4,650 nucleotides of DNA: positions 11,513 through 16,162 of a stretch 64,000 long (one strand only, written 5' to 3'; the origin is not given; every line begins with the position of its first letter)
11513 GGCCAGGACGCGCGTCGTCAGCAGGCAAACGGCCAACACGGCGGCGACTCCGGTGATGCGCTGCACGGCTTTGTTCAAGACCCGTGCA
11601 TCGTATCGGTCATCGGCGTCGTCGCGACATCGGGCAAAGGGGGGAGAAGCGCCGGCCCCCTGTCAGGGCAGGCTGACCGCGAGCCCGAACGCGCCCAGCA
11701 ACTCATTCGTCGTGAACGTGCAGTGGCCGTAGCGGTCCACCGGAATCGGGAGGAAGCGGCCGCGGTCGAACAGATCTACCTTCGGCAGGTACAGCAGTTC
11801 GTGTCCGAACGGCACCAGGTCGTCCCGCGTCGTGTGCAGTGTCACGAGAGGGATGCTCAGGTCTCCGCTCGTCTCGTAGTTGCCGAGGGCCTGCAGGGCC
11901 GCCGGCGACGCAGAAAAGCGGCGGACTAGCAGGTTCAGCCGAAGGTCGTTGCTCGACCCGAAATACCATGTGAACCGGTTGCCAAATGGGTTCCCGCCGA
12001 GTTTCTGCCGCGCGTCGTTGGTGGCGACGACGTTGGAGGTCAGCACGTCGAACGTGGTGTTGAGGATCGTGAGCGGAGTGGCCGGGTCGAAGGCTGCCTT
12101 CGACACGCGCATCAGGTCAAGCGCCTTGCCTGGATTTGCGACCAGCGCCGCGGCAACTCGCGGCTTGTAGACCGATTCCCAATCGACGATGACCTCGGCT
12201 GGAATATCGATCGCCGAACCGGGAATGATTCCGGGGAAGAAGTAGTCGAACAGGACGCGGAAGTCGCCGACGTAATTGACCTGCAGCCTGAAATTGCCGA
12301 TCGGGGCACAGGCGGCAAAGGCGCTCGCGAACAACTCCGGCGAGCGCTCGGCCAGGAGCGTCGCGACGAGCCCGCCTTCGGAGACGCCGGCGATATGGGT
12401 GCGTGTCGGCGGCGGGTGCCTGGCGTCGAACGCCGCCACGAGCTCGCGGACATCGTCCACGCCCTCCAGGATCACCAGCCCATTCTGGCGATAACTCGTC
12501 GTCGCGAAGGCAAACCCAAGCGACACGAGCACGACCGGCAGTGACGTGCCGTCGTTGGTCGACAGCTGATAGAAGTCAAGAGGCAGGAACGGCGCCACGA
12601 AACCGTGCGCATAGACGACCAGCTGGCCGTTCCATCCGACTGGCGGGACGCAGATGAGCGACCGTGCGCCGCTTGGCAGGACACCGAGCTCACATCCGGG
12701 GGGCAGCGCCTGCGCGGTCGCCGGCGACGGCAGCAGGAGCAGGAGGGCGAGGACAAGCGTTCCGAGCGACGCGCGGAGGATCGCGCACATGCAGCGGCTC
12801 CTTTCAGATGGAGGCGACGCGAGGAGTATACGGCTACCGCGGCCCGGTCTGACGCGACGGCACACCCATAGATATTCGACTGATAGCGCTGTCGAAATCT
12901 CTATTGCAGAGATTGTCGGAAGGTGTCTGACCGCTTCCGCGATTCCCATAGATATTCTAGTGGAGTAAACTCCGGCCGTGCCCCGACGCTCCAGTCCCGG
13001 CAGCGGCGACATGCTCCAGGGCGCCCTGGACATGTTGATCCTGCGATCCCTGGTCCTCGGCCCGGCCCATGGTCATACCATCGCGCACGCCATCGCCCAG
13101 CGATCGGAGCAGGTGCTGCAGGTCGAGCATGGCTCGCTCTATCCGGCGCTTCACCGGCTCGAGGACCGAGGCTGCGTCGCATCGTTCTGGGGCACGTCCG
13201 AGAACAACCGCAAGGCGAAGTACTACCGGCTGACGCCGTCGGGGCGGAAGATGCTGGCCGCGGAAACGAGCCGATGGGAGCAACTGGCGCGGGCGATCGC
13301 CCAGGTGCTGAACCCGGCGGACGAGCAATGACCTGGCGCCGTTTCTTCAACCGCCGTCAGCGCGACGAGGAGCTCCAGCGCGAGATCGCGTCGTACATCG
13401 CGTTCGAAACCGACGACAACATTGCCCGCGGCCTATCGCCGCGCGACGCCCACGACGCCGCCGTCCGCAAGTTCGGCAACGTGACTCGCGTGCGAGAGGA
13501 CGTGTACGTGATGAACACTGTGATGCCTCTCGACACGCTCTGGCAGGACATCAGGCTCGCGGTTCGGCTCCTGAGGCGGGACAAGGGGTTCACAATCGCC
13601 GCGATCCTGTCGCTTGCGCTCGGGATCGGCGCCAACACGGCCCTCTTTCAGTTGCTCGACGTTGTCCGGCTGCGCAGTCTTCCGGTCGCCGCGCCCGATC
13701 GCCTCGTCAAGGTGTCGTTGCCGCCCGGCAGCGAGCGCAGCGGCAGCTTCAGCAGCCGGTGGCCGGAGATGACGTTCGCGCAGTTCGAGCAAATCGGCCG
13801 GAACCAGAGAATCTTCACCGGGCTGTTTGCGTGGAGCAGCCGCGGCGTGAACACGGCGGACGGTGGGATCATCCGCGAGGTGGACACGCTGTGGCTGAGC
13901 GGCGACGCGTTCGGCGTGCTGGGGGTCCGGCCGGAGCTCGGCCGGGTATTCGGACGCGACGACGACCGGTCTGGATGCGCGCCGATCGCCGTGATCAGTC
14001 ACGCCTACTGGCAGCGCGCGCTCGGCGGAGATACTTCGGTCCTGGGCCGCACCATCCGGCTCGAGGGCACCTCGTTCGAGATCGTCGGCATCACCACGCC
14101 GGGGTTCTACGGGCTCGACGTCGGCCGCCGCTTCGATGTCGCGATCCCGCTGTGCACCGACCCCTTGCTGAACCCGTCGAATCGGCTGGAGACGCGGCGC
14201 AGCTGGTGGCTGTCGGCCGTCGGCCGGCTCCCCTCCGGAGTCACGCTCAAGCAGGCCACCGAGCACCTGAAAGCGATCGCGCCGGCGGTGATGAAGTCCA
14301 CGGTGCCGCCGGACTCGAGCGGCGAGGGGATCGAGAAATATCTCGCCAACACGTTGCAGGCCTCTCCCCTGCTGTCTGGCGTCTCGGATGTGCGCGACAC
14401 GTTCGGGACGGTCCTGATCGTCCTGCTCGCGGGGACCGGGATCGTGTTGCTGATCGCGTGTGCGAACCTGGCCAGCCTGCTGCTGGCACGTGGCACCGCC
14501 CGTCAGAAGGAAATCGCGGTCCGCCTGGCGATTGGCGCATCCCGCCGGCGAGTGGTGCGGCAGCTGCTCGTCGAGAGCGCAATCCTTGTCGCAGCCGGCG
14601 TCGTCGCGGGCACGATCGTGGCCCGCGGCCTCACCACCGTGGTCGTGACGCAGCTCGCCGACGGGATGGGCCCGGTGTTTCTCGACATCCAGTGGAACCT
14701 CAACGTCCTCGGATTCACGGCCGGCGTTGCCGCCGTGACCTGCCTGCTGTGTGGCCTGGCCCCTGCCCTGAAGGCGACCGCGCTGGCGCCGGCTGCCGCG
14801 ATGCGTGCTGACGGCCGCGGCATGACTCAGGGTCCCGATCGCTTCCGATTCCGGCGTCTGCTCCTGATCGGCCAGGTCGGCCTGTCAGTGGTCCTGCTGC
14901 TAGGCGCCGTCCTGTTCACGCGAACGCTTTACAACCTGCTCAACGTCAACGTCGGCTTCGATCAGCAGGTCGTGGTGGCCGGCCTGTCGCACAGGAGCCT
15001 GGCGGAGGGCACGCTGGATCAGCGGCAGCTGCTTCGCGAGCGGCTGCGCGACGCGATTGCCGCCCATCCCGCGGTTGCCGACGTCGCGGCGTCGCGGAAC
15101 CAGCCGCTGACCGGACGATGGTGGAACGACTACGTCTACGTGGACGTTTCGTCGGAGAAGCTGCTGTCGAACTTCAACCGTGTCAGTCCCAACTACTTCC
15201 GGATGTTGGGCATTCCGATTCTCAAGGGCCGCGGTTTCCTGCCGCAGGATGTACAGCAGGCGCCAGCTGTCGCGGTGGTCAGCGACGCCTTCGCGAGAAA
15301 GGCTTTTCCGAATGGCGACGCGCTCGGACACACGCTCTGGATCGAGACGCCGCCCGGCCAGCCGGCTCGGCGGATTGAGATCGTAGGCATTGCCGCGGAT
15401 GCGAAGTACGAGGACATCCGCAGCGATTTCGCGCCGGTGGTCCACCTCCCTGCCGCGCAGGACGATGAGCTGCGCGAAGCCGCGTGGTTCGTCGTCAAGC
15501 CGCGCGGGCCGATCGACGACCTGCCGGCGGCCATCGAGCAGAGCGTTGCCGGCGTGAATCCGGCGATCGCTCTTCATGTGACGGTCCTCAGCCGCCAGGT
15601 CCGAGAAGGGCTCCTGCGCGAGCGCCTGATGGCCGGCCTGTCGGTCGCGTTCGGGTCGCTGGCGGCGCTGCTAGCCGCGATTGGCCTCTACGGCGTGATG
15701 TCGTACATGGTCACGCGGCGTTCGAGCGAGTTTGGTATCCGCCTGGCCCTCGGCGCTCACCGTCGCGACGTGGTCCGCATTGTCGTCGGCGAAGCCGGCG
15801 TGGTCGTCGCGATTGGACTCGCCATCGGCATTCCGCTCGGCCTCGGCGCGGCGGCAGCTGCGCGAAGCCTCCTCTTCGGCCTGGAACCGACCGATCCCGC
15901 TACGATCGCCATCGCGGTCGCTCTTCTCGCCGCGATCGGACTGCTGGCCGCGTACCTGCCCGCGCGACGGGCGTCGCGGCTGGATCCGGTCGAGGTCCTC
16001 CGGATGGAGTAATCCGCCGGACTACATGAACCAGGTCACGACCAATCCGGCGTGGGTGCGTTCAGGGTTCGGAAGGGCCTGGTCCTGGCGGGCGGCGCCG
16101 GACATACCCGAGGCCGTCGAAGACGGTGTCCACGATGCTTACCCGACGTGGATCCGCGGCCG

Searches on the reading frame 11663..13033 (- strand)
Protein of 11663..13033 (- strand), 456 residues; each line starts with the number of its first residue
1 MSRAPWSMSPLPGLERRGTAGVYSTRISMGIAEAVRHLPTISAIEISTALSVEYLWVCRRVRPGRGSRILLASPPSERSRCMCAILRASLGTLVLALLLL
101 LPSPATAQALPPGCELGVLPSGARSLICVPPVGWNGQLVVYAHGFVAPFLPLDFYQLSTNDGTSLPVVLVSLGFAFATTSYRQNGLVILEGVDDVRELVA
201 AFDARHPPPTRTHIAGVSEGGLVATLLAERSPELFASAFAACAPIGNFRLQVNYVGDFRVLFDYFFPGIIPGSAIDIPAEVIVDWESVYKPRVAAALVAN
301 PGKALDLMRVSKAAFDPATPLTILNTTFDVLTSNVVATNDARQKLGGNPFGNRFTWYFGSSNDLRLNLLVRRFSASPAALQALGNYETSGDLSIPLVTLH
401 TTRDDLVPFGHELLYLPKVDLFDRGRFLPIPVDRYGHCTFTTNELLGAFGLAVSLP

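Call 73: search_protein_families(library=pfam, proteins=[window:11663-13033:-], max_evalue=0.0001)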
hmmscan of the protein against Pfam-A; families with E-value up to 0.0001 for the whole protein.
window:11663-13033:- (456 aa): 1 family
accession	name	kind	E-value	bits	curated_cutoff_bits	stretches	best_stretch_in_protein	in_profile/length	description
PF12146.15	Hydrolase_4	-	1.5e-05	24.8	27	1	192-287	59-149/239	Serine aminopeptidase, S33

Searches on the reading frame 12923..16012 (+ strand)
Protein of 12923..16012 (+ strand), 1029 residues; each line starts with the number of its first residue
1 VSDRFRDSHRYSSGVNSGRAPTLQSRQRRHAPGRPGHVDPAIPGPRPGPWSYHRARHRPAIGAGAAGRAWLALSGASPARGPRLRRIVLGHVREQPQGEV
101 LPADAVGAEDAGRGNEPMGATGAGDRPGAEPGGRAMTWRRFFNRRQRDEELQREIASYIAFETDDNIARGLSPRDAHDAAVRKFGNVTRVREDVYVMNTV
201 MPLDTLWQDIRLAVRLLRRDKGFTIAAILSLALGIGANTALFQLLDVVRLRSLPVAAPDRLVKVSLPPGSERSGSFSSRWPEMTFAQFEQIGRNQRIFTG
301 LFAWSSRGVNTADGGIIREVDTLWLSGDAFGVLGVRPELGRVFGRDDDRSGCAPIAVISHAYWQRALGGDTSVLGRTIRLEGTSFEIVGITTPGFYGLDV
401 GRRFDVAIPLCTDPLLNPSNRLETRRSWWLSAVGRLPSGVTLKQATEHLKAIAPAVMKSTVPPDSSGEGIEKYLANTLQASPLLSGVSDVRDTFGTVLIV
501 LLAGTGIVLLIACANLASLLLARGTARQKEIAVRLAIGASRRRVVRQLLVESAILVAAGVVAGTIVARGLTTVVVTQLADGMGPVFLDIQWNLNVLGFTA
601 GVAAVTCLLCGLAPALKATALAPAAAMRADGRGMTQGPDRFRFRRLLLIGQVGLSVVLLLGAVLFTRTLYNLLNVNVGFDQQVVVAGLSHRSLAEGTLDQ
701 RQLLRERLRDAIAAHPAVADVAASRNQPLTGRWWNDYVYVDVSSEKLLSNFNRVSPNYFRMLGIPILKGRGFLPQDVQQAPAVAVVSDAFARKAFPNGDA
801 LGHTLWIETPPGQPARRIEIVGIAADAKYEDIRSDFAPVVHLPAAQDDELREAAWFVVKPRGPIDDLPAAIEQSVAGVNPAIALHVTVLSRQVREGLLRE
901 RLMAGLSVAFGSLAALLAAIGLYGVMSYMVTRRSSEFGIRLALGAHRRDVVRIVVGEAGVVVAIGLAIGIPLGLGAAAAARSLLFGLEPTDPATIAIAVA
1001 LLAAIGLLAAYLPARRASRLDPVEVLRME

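Call 73: search_protein_families(library=pfam, proteins=[window:12923-16012:+], max_evalue=0.0001)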
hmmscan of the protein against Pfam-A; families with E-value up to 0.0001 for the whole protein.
window:12923-16012:+ (1029 aa): 2 families
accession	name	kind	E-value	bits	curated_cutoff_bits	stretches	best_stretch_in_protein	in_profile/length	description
PF12704.14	MacB_PCD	-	2.8e-31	109.8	27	2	224-451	1-206/207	MacB-like periplasmic core domain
PF02687.27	FtsX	-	4.8e-29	101.3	25.5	2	909-1022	2-120/120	FtsX-like permease C-terminal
